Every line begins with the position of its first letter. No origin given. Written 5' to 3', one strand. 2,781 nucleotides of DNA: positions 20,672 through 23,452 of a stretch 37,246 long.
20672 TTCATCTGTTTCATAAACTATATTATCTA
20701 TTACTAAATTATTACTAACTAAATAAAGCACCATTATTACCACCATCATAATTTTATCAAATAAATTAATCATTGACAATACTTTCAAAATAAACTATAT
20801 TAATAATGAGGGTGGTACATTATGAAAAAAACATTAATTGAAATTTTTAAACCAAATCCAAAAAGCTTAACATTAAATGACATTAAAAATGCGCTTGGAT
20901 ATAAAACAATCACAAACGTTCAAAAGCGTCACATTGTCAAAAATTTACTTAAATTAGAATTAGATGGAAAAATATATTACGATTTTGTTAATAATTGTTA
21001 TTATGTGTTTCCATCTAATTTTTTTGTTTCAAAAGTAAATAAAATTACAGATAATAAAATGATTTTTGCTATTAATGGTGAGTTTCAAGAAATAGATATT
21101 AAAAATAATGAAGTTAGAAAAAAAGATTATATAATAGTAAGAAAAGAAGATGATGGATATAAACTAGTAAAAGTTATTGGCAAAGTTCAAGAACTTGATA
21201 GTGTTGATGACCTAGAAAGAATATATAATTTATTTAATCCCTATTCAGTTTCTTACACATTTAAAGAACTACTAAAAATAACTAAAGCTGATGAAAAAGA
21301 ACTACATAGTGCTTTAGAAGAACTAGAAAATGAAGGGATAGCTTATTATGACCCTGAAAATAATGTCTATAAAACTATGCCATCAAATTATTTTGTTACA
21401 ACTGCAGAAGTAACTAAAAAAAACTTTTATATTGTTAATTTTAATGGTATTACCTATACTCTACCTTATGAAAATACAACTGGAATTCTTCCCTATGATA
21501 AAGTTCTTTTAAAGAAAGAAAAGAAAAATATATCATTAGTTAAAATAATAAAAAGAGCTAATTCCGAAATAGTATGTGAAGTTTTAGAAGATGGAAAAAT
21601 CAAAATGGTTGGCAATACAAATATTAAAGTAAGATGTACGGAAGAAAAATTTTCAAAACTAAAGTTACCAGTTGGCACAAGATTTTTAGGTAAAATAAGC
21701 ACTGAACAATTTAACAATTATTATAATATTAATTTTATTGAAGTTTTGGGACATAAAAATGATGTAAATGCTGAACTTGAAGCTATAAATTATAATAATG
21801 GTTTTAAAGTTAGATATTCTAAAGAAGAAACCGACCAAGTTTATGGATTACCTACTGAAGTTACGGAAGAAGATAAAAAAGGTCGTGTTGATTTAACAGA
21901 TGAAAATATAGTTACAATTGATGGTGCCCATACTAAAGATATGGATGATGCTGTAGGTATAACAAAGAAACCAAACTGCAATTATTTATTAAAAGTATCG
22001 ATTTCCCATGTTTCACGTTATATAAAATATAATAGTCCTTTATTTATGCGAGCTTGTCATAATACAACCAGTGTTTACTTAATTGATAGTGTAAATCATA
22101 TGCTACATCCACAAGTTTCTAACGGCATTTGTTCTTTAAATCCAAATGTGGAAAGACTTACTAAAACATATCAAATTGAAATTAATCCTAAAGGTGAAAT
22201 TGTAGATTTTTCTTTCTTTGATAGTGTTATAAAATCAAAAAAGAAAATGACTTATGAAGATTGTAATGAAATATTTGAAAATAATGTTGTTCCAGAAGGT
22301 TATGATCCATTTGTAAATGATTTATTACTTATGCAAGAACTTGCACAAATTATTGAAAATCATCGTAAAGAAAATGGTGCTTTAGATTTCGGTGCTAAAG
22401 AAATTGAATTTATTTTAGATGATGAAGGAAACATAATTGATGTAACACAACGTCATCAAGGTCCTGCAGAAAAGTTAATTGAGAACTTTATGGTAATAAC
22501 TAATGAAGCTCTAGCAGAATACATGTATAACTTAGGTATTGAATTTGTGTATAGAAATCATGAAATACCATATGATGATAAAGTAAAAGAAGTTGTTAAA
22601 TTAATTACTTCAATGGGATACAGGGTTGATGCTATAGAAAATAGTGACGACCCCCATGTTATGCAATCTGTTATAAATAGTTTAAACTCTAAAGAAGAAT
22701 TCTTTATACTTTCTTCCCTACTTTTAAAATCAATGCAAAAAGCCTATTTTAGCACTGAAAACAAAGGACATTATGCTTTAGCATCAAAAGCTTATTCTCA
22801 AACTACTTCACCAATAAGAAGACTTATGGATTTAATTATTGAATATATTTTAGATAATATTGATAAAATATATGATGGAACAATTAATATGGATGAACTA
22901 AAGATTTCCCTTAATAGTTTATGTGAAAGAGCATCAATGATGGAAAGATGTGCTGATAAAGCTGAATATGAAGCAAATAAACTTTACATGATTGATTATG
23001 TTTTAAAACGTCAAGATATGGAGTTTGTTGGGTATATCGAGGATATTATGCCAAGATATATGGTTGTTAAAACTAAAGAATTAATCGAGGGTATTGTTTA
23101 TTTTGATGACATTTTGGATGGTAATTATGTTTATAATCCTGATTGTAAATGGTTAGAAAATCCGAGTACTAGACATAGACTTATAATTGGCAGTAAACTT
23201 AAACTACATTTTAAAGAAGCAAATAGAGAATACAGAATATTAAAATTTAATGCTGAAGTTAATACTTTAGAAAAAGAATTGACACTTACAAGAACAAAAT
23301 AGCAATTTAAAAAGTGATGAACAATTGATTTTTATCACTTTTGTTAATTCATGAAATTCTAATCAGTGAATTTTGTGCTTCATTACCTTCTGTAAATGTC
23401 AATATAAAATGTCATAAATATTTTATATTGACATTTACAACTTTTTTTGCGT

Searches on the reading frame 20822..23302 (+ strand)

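Call 51: search_protein_families(library=ncbifam, max_evalue=1e-10, proteins=[window:20822-23302:+])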
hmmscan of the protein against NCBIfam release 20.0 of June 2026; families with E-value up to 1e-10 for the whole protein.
window:20822-23302:+ (826 aa): 5 families
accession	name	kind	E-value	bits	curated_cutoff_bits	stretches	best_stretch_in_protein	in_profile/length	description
TIGR02063.1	RNase_R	equivalog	3.6e-138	461.9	597.85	1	140-810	18-708/711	ribonuclease R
TIGR00358.1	3_prime_RNase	superfamily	7.1e-102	341.8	368.6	1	212-807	41-652/657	VacB/RNase II family 3'-5' exoribonuclease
NF008648.0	PRK11642.1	equivalog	5.6e-73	246.5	982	1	305-801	210-714/813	ribonuclease R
NF003455.0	PRK05054.1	equivalog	4.5e-46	157.3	542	1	344-750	180-580/645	exoribonuclease II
TIGR02062.1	RNase_B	equivalog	3.8e-38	130.9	641.9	1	337-746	172-579/646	exoribonuclease II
